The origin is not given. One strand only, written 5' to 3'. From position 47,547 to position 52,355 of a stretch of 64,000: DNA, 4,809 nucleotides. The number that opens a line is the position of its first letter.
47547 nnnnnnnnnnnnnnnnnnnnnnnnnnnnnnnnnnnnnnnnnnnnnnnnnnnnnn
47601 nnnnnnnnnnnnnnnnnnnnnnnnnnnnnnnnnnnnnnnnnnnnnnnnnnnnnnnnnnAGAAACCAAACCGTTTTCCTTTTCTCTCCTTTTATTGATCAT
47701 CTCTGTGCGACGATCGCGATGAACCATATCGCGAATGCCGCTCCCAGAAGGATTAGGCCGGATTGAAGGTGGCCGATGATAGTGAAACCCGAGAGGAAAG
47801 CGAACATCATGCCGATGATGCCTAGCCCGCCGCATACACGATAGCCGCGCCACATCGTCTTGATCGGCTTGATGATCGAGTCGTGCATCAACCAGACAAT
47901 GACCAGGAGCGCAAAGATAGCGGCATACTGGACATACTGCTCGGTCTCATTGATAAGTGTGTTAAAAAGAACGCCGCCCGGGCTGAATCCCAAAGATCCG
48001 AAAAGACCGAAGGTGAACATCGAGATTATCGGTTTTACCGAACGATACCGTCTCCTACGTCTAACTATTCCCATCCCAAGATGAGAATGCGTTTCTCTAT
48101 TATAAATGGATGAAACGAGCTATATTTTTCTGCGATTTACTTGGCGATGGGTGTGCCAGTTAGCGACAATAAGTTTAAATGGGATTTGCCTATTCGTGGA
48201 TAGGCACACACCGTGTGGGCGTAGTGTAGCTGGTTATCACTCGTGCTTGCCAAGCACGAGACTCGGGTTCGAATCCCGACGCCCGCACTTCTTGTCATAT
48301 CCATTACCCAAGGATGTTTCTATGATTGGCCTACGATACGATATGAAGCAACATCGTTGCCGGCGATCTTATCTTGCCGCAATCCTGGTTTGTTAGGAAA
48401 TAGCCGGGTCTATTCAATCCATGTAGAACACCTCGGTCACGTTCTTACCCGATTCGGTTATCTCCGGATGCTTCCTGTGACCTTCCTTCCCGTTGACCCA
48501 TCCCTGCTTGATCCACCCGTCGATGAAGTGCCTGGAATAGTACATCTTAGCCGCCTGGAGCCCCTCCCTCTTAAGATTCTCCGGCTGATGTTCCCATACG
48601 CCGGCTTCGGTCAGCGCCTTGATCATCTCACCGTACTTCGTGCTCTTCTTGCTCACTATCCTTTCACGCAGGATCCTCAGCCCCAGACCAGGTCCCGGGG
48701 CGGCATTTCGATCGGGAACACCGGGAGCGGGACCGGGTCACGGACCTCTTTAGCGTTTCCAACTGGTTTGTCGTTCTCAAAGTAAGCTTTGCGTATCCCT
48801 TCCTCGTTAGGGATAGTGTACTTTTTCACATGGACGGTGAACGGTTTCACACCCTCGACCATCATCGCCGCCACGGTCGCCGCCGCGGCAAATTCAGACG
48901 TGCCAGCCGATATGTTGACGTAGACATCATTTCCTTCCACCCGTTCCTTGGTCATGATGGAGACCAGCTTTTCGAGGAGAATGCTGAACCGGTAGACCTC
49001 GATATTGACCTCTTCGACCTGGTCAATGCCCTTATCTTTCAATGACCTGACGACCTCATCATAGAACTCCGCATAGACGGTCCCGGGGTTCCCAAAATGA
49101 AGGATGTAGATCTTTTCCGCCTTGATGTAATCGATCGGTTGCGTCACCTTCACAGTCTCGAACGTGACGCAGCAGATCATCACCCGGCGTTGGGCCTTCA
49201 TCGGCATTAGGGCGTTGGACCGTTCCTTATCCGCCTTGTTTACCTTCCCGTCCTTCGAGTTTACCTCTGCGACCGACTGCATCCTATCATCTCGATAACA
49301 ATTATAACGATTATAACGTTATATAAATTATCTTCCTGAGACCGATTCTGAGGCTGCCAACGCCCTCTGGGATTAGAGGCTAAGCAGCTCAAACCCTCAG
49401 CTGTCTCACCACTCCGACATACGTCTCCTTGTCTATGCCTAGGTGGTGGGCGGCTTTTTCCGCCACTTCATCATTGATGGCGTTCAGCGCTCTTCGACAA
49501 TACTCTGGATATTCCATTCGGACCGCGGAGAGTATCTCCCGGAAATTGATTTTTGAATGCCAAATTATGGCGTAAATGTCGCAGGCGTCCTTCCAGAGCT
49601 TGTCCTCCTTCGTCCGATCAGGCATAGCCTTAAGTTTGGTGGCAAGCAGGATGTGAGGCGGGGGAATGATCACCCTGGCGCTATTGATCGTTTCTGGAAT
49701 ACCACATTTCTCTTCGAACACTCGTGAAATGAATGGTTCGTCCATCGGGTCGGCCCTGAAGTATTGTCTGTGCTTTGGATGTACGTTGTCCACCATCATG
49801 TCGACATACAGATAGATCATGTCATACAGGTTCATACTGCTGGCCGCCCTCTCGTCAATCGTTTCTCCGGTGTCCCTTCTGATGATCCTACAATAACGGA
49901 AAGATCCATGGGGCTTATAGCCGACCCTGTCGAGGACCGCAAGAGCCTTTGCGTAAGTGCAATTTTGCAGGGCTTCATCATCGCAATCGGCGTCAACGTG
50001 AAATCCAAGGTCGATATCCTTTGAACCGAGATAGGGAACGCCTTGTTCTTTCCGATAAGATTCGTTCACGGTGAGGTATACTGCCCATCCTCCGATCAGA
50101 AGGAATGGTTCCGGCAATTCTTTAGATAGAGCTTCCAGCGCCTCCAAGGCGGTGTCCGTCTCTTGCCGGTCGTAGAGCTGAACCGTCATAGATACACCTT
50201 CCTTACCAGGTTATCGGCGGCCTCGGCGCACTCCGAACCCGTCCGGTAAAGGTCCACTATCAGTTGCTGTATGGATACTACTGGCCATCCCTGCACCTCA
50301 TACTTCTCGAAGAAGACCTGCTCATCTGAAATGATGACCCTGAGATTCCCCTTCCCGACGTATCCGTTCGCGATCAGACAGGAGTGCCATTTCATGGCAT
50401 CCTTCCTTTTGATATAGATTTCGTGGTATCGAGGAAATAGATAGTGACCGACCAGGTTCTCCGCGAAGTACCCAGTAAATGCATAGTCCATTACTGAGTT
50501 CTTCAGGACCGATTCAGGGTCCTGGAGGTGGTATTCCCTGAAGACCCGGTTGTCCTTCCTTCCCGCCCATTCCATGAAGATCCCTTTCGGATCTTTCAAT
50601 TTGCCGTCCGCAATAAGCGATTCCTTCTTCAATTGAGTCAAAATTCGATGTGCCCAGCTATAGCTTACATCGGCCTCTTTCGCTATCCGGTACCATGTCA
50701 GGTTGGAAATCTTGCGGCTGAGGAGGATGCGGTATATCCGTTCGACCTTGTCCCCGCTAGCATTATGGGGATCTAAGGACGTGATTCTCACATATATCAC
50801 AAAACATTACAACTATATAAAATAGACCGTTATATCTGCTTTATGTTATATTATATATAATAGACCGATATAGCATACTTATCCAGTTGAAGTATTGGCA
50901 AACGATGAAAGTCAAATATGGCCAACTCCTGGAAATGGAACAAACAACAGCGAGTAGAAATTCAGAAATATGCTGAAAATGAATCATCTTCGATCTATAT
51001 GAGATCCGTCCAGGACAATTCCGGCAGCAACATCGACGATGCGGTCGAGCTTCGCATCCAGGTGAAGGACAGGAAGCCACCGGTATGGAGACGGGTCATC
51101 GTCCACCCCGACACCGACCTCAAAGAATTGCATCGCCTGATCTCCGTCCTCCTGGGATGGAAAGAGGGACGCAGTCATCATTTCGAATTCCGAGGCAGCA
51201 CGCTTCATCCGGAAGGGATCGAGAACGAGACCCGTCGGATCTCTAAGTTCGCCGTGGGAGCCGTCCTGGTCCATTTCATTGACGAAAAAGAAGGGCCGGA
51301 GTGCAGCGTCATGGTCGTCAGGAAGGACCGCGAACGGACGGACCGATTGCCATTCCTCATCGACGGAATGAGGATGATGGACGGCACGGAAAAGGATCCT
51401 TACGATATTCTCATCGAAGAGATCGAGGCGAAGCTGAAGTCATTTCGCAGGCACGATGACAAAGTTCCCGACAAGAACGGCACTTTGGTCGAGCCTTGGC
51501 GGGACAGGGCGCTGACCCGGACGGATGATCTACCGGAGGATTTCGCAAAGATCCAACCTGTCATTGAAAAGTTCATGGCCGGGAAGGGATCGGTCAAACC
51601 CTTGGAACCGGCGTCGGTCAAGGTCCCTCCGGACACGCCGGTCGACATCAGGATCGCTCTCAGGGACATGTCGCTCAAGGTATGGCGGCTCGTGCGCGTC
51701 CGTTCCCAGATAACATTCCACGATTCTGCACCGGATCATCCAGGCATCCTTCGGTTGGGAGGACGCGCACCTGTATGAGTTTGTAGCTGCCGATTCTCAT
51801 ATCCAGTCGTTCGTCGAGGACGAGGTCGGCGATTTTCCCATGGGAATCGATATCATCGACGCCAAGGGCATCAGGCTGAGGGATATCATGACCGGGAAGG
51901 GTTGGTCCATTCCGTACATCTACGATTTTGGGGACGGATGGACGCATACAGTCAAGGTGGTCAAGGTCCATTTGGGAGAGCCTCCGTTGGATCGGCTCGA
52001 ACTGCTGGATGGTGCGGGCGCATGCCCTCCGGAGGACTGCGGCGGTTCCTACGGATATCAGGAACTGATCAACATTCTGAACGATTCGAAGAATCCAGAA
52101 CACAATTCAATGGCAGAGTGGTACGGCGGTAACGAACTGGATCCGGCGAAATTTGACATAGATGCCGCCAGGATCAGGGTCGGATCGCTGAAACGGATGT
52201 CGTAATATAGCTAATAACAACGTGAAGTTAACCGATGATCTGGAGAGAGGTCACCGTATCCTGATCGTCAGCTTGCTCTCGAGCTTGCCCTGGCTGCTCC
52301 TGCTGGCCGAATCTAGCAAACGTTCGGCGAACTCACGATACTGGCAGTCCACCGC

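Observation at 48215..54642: tRNA-Gly-flanked accessory island with sensor, toxin-antitoxin and plasmid-type genes, two of them decayed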

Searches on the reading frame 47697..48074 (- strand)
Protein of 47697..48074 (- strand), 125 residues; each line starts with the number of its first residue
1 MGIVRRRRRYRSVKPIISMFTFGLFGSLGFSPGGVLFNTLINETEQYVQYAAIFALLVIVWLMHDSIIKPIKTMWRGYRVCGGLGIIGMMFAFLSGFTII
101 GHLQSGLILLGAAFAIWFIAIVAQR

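Call 6: search_protein_families(library=pfam, max_evalue=0.01, proteins=[window:47697-48074:-])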
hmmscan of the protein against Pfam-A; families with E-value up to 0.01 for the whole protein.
window:47697-48074:- (125 aa): 1 family
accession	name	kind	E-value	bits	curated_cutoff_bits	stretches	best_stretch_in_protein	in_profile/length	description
PF06736.16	TMEM175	-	0.0083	17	25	1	36-78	31-73/88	Endosomal/lysosomal potassium channel TMEM175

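Call 7: search_protein_families(library=ncbifam, max_evalue=0.01, proteins=[window:47697-48074:-])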
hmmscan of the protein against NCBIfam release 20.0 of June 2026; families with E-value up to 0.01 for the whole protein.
window:47697-48074:- (125 aa): 0 families

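Call 22: find_encoding_contigs(protein=window:47697-48074:-, flank=10000, max_places=10)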
Protein window:47697-48074:- (125 aa): no gene with exactly this product is on record in the collection.

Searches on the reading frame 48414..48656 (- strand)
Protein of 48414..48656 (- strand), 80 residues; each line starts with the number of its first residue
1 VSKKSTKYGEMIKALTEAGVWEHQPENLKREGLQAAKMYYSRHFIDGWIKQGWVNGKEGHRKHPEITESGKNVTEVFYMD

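Call 6: search_protein_families(library=pfam, max_evalue=0.01, proteins=[window:48414-48656:-])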
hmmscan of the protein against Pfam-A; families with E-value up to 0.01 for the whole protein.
window:48414-48656:- (80 aa): 1 family
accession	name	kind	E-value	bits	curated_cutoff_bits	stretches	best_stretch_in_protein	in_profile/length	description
PF22665.2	DUF6293_C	-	0.0058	17.5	27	1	4-77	29-101/101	DUF6293 C-terminal winged helix domain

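Call 7: search_protein_families(library=ncbifam, max_evalue=0.01, proteins=[window:48414-48656:-])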
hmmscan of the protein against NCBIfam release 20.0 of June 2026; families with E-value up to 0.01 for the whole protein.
window:48414-48656:- (80 aa): 0 families

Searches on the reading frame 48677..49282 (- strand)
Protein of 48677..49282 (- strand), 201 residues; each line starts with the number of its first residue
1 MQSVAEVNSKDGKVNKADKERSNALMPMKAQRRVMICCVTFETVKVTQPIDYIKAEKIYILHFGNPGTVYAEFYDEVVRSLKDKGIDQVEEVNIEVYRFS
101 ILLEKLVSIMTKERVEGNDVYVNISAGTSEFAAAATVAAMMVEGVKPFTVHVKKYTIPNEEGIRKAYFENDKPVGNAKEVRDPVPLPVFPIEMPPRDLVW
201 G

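Call 6: search_protein_families(library=pfam, max_evalue=0.01, proteins=[window:48677-49282:-])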
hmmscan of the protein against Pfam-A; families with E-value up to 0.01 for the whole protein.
window:48677-49282:- (201 aa): 2 families
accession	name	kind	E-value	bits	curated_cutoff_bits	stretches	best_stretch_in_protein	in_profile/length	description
PF19810.5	HFX_2341_N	-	2.8e-18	66.9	30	1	33-155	1-120/120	HFX_2341-like, N-terminal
PF09651.16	Cas_APE2256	-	0.00059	20.1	24.8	1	69-146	41-119/136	CRISPR-associated protein (Cas_APE2256)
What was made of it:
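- Checked: The CARF-like gene 48677-49282(-) hits PF19810 HFX_2341_N at 2.8e-18 (call 6).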

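Call 7: search_protein_families(library=ncbifam, max_evalue=0.01, proteins=[window:48677-49282:-])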
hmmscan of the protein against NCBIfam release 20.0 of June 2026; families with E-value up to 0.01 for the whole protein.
window:48677-49282:- (201 aa): 1 family
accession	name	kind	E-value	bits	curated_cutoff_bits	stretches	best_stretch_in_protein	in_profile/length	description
TIGR01884.1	cas_HTH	subfamily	0.00019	20.9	60.2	1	81-155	50-123/202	CRISPR-associated CARF protein Csa3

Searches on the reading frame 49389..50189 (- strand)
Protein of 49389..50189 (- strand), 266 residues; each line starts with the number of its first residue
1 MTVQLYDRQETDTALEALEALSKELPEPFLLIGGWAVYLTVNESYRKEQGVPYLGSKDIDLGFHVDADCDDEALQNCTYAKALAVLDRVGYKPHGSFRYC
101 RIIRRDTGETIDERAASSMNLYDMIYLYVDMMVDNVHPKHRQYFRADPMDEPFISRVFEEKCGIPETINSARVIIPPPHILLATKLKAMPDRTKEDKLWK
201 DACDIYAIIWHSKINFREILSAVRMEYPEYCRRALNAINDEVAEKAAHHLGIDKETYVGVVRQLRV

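Call 6: search_protein_families(library=pfam, max_evalue=0.01, proteins=[window:49389-50189:-])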
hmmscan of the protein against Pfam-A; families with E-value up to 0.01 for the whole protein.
window:49389-50189:- (266 aa): 1 family
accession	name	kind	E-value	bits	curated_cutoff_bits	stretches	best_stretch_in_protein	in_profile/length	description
PF08843.17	AbiEii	-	7.1e-05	23.3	22.5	1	24-238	10-198/238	Nucleotidyl transferase AbiEii toxin, Type IV TA system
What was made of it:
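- Checked: The AbiEii-like gene 49389-50189(-) hits PF08843 at 23.3 bits against a cutoff of 22.5 (call 6).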

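Call 7: search_protein_families(library=ncbifam, max_evalue=0.01, proteins=[window:49389-50189:-])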
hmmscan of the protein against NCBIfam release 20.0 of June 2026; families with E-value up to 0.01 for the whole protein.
window:49389-50189:- (266 aa): 0 families

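Call 23: find_encoding_contigs(protein=window:49389-50189:-, flank=10000, max_places=10)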
Protein window:49389-50189:- (266 aa): no gene with exactly this product is on record in the collection.
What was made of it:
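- Tried and rejected: The membrane protein and AbiEii were not on record (calls 22, 23).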

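Call 35: search_protein_families(library=padloc, max_evalue=0.01, proteins=[window:49389-50189:-])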
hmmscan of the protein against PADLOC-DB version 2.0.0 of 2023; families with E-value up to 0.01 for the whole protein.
window:49389-50189:- (266 aa): 3 families
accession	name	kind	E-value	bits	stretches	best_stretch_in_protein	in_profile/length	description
PDLC02298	AbiEii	-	3.4e-05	21.4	1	181-263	133-216/220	AbiEii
PDLC04516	PDC-M21B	-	0.00039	18.2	0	176-235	135-194/234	-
PDLC02288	AbiEii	-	0.0047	13.9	1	170-224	165-219/294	AbiEii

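Call 69: find_related_loci(query=window:49392-50189:-, collection=viral_contigs, flank=5000)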
Query window:49392-50189:- (266 aa) in viral_contigs; peptide patterns used: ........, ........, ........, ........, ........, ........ (x = any residue, [..] = any of these).
1 stretches matched a pattern, but none encodes a relative of the query by tblastn (E <= 1e-3).

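Call 73: search_dna_similar(query=window:49392-50189:-, collection=plasmids, mode=protein, max_rows=8, max_evalue=0.001)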
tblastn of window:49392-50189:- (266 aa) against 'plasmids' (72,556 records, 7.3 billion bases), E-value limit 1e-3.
Records with a match: 3; places in all: 3; records where one place covers at least 80% of the query: 3.
Best place of each record, by identity: <60% 3.
By first word of the organism name: Halobaculum 1; Halorarius 1; Natrinema 1.
By predicted mobility (MOB-suite, as given by PLSDB): non-mobilizable 3.
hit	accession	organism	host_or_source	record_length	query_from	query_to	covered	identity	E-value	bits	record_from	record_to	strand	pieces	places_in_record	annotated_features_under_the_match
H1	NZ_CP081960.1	Halobaculum magnesiiphilum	cell culture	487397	28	264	89%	31.3%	9e-31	127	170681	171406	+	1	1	nucleotidyl transferase AbiEii/AbiGii toxin family protein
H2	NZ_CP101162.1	Halorarius halobius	cell culture,salt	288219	28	266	90%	29.6%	7e-25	110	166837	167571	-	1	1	nucleotidyl transferase AbiEii/AbiGii toxin family protein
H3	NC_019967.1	Natrinema pellirubrum DSM 15624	-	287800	28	263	89%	29.5%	1e-23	106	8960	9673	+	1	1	nucleotidyl transferase AbiEii/AbiGii toxin family protein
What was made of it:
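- On AbiE (type IV TA / Abi): It is 29-31% identical over about 90% to genes annotated AbiEii/AbiGii (call 73).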

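Call 75: get_annotated_region(hit=H1, flank=2500)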
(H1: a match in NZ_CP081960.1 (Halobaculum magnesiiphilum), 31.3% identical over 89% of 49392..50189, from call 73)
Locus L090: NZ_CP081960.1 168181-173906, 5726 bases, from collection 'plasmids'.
description: Halobaculum magnesiiphilum strain NBRC 109044 plasmid unnamed2, complete sequence
organism: Halobaculum magnesiiphilum (NCBI taxid 1017351)
taxonomy: Archaea; Euryarchaeota; Halobacteria; Halobacteriales; Haloferacaceae; Halobaculum; Halobaculum magnesiiphilum
host: -; source: cell culture; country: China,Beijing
typing (MOB-suite, as given by PLSDB): non-mobilizable
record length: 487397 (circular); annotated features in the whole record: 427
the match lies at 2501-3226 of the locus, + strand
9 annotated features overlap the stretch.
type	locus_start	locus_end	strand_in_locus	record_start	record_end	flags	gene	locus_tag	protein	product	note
CDS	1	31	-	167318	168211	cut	-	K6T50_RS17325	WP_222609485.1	ABC transporter ATP-binding protein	-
CDS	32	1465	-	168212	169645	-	-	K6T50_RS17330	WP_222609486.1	ABC transporter substrate-binding protein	-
CDS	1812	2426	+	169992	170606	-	-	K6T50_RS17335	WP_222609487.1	hypothetical protein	-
CDS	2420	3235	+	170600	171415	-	-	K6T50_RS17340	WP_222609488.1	nucleotidyl transferase AbiEii/AbiGii toxin family protein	-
CDS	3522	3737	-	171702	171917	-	-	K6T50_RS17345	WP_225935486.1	hypothetical protein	-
CDS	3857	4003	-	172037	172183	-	-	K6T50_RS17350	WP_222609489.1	hypothetical protein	-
CDS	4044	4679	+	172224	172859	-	-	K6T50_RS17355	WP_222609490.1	type 1 glutamine amidotransferase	-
CDS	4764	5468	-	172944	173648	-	-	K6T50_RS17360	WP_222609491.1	helix-turn-helix domain-containing protein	-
CDS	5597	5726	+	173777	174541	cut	-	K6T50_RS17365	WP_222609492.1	SDR family NAD(P)-dependent oxidoreductase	-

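Call 77: search_solved_structures(query=window:49392-50189:-, max_evalue=1)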
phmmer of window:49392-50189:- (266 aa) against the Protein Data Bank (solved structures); distinct sequences matched with E-value up to 1: 1.
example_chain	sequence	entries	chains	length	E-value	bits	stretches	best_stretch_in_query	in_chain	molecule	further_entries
9b7j_K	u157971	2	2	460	0.34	13.4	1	149-214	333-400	Dynactin subunit 4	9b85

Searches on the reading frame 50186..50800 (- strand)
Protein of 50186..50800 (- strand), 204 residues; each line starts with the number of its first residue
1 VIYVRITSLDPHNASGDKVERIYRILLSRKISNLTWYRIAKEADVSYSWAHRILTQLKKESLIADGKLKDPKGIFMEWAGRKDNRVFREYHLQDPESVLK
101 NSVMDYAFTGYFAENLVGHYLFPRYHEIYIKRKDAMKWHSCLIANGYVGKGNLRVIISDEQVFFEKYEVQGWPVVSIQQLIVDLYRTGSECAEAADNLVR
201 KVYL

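Call 6: search_protein_families(library=pfam, max_evalue=0.01, proteins=[window:50186-50800:-])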
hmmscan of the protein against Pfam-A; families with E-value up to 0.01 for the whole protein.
window:50186-50800:- (204 aa): 0 families

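Call 7: search_protein_families(library=ncbifam, max_evalue=0.01, proteins=[window:50186-50800:-])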
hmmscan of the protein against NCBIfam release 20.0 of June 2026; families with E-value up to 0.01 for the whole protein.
window:50186-50800:- (204 aa): 0 families

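Call 34: search_protein_families(library=pfam, max_evalue=0.1, proteins=[window:50186-50800:-])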
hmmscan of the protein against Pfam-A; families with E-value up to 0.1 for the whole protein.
window:50186-50800:- (204 aa): 3 families
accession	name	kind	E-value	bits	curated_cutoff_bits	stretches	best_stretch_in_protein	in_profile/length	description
PF13384.12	HTH_23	-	0.02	15.2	24.6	0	24-60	9-44/50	Homeodomain-like domain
PF13545.12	HTH_Crp_2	-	0.022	15.2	27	1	31-68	19-61/70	Crp-like helix-turn-helix domain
PF01978.25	TrmB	-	0.025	14.9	25.6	1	21-64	12-53/68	Sugar-specific transcriptional regulator TrmB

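Call 35: search_protein_families(library=padloc, max_evalue=0.01, proteins=[window:50186-50800:-])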
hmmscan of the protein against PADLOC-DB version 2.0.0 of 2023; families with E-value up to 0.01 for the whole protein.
window:50186-50800:- (204 aa): 0 families

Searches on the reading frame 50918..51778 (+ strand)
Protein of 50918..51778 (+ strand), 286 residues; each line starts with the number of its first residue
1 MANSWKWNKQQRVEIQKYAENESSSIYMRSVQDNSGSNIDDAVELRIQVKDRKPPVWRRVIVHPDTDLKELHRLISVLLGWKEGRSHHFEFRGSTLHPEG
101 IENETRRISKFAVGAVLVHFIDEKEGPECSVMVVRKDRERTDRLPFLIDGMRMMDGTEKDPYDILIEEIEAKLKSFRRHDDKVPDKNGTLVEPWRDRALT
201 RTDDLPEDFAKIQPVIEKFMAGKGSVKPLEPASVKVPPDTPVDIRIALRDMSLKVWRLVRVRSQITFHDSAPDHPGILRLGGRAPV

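Call 6: search_protein_families(library=pfam, max_evalue=0.01, proteins=[window:50918-51778:+])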
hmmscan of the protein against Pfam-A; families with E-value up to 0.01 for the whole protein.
window:50918-51778:+ (286 aa): 1 family
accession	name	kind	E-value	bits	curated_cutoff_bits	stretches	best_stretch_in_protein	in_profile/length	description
PF07929.16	PRiA4_ORF3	-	6.6e-17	62.2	26.6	1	42-98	2-58/173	Plasmid pRiA4b ORF-3-like protein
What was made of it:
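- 50918..52205 (+): pRiA4b ORF-3-like gene with two tandem PF07929 domains. It is a pseudogene through a +1 nt insertion near 51724. Pfam on the fragments (call 6).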

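Call 7: search_protein_families(library=ncbifam, max_evalue=0.01, proteins=[window:50918-51778:+])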
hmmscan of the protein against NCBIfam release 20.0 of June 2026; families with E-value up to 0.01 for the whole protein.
window:50918-51778:+ (286 aa): 0 families

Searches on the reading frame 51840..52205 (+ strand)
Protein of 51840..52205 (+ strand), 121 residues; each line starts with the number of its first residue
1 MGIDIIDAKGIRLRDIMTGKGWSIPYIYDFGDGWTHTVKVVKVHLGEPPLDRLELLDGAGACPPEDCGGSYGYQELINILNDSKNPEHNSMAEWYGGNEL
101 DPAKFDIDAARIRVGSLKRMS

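Call 6: search_protein_families(library=pfam, max_evalue=0.01, proteins=[window:51840-52205:+])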
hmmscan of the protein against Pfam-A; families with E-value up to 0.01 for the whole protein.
window:51840-52205:+ (121 aa): 1 family
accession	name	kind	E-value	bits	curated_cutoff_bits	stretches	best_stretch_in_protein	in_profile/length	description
PF07929.16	PRiA4_ORF3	-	1.1e-31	110.3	26.6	1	4-108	69-172/173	Plasmid pRiA4b ORF-3-like protein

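Call 7: search_protein_families(library=ncbifam, max_evalue=0.01, proteins=[window:51840-52205:+])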
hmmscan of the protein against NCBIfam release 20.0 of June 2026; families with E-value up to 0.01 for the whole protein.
window:51840-52205:+ (121 aa): 0 families
